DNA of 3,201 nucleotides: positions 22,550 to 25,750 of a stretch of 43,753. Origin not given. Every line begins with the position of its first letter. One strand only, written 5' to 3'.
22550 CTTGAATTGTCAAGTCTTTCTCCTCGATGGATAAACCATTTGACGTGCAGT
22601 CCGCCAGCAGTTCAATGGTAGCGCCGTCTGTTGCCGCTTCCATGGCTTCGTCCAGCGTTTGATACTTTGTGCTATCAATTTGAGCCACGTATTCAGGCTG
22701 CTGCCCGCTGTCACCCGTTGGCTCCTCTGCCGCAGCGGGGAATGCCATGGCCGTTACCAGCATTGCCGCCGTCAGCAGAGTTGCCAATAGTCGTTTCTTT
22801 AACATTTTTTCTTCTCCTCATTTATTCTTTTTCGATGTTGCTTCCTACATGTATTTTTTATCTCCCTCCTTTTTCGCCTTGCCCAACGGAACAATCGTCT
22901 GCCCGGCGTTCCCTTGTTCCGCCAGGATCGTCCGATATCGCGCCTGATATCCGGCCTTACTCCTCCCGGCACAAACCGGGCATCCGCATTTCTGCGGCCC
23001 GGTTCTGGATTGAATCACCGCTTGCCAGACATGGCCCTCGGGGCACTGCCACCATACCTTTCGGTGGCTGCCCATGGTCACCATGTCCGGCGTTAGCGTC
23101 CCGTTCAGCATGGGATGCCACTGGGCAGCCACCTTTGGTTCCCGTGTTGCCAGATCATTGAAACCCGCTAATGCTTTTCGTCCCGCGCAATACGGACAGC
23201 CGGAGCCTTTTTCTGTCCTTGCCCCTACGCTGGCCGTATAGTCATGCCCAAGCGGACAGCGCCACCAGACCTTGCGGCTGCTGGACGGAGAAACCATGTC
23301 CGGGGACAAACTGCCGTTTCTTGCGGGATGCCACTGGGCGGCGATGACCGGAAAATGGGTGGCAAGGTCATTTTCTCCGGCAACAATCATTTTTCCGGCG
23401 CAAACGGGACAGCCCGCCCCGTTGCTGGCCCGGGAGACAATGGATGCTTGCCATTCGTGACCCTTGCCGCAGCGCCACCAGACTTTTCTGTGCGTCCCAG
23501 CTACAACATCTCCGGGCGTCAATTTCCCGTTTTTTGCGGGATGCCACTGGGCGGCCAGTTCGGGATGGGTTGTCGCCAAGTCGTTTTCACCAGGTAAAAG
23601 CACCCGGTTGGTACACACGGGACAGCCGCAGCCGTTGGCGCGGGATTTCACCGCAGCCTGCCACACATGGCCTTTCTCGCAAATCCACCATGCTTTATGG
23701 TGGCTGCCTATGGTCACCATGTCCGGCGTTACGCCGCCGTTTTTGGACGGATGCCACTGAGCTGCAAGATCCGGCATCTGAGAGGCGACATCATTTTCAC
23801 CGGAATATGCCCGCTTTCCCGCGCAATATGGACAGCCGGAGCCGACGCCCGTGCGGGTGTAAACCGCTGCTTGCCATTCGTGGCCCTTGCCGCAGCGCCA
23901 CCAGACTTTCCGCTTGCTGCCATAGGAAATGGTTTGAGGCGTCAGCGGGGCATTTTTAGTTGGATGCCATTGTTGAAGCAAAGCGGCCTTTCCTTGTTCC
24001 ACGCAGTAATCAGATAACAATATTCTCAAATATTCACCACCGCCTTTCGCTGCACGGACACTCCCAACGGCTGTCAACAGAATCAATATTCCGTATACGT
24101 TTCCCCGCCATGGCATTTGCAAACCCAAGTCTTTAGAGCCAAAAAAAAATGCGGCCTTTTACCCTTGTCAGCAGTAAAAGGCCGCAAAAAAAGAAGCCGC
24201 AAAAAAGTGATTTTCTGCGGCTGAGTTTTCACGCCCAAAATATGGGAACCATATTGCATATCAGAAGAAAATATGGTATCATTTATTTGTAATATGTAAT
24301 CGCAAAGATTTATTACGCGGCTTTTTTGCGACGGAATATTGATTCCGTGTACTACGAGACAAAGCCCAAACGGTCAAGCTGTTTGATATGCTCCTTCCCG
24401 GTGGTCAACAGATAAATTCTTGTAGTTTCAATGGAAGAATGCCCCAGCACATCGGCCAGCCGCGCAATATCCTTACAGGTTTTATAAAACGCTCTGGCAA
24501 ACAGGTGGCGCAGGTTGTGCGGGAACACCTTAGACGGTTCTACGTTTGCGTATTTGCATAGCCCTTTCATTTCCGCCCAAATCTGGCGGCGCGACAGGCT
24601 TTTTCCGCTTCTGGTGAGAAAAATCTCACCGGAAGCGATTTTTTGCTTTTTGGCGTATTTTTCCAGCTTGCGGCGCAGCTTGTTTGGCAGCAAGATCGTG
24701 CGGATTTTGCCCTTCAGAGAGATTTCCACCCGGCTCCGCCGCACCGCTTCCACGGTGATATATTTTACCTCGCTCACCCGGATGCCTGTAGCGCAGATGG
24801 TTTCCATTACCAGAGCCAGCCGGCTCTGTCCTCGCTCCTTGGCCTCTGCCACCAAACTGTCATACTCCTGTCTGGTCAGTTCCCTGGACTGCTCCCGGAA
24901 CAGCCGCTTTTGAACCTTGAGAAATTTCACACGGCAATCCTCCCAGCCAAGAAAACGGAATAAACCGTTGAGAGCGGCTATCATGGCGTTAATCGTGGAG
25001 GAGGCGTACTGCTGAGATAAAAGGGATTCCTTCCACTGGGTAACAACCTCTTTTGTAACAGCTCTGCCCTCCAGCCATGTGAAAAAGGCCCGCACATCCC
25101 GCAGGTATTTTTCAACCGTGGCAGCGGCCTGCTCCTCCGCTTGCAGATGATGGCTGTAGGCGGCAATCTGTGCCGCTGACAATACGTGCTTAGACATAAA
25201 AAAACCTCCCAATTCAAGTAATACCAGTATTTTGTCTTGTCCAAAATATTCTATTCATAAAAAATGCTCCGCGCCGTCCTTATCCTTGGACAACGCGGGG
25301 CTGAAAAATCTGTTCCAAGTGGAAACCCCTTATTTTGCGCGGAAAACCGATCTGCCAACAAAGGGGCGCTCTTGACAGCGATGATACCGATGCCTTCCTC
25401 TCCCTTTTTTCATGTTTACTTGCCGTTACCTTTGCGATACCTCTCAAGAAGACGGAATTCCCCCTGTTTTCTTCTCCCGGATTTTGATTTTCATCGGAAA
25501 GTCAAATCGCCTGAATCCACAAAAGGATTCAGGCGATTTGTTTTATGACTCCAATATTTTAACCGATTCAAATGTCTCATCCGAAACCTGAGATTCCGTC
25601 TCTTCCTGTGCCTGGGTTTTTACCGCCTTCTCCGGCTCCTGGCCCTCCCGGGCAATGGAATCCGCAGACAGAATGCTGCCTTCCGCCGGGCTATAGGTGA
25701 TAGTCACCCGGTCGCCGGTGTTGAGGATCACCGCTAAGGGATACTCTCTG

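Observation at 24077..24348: Candidate invertible promoter switch beside a tyrosine recombinase, captured in the OFF orientation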

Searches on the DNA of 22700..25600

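Call 64: search_rna_families(source=window, start=22700, end=25600, threshold=evalue, max_evalue=1)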
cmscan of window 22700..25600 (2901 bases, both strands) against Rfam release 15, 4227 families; matches with E-value up to 1: 4.
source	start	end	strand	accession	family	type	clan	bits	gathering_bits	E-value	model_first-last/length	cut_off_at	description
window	25498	25546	+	RF03751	mir-7445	Gene; miRNA;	-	24.3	79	0.37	1-60/60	no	mir-7445 microRNA precursor family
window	25499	25538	+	RF04346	Plastid-ccsA-ndhD-1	Cis-reg;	CL00154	24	48.5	0.093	1-57/57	no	Plastid-ccsA-ndhD-1 3UTR RNA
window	25505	25544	-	RF04346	Plastid-ccsA-ndhD-1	Cis-reg;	CL00154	23.3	48.5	0.15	1-57/57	no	Plastid-ccsA-ndhD-1 3UTR RNA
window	25504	25539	-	RF04347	Plastid-ccsA-ndhD-2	Cis-reg;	-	20.7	51.5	0.98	8-47/53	no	Plastid-ccsA-ndhD-2 3UTR RNA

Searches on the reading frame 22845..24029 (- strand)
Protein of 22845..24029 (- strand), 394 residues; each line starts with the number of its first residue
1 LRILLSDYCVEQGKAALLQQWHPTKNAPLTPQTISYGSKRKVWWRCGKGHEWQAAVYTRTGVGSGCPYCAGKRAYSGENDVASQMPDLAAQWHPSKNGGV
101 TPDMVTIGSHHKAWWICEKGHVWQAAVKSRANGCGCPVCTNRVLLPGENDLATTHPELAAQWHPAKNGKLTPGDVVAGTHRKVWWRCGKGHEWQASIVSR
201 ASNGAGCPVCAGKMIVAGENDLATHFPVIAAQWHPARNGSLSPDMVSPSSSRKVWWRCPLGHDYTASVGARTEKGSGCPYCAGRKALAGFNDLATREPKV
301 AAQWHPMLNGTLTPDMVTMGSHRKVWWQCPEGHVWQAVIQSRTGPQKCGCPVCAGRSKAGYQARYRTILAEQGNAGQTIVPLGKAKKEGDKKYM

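Call 6: search_protein_families(library=pfam, proteins=[window:22845-24029:-], max_evalue=0.01)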
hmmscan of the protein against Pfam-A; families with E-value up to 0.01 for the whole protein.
window:22845-24029:- (394 aa): 4 families
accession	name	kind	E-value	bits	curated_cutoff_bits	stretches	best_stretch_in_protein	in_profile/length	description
PF14311.12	DUF4379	-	1.7e-107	352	24.5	5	17-72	1-56/56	Probable Treble clef zinc finger domain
PF20173.3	ZnF_RZ-type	-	4.2e-05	23.5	27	0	251-282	7-38/54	RZ type zinc finger domain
PF05605.18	zf-Di19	-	0.00027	21.5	27.5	0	203-226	30-49/54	Drought induced 19 protein (Di19), zinc-binding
PF00226.36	DnaJ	-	0.0065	17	27.8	0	79-98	15-34/63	DnaJ domain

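Call 34: search_protein_families(library=pfam, alignment_id=A1, max_evalue=0.0001)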
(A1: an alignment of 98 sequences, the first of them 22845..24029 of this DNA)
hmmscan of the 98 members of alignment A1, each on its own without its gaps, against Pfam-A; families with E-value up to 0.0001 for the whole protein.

A. member 1, window:22845-24029:- (394 aa): 2 families
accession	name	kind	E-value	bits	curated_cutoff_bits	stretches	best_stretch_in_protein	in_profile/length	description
PF14311.12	DUF4379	-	1.7e-107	352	24.5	5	17-72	1-56/56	Probable Treble clef zinc finger domain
PF20173.3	ZnF_RZ-type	-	4.2e-05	23.5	27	0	251-282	7-38/54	RZ type zinc finger domain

B. families by the number of members that match (of 98 scanned): 44 families (the first 25 are shown)
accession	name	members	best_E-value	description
PF14311.12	DUF4379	12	1.7e-107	Probable Treble clef zinc finger domain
PF02899.23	Phage_int_SAM_1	9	2.4e-08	Phage integrase, N-terminal SAM-like domain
PF13306.12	LRR_5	8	5.1e-115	BspA type Leucine rich repeat region (6 copies)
PF03704.23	BTAD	5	2.1e-15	Bacterial transcriptional activator domain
PF22799.2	PIR1-like_C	5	6.4e-07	Cell wall mannoprotein PIR1-like, C-terminal domain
PF00395.25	SLH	4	9.5e-28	S-layer homology domain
PF13855.12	LRR_8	4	1.5e-17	Leucine rich repeat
PF09479.16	Flg_new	4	5.5e-14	Listeria-Bacteroides repeat domain (List_Bact_rpt)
PF00589.27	Phage_integrase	4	2.7e-13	Phage integrase family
PF13519.12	VWA_2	3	4.5e-18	von Willebrand factor type A domain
PF00092.34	VWA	3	1.2e-16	von Willebrand factor type A domain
PF05725.18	FNIP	2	3e-08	FNIP Repeat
PF13338.12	AbiEi_4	2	2.2e-06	Transcriptional regulator, AbiEi antitoxin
PF00486.34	Trans_reg_C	2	6.2e-06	Transcriptional regulatory protein, C terminal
PF22168.2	DIP2311-like_C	2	3e-05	Transcriptional regulator DIP2311-like, C-terminal domain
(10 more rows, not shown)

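Call 37: search_protein_families(library=ncbifam, proteins=[window:22845-24029:-], max_evalue=0.001)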
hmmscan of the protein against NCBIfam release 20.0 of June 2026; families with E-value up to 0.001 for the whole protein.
window:22845-24029:- (394 aa): 0 families
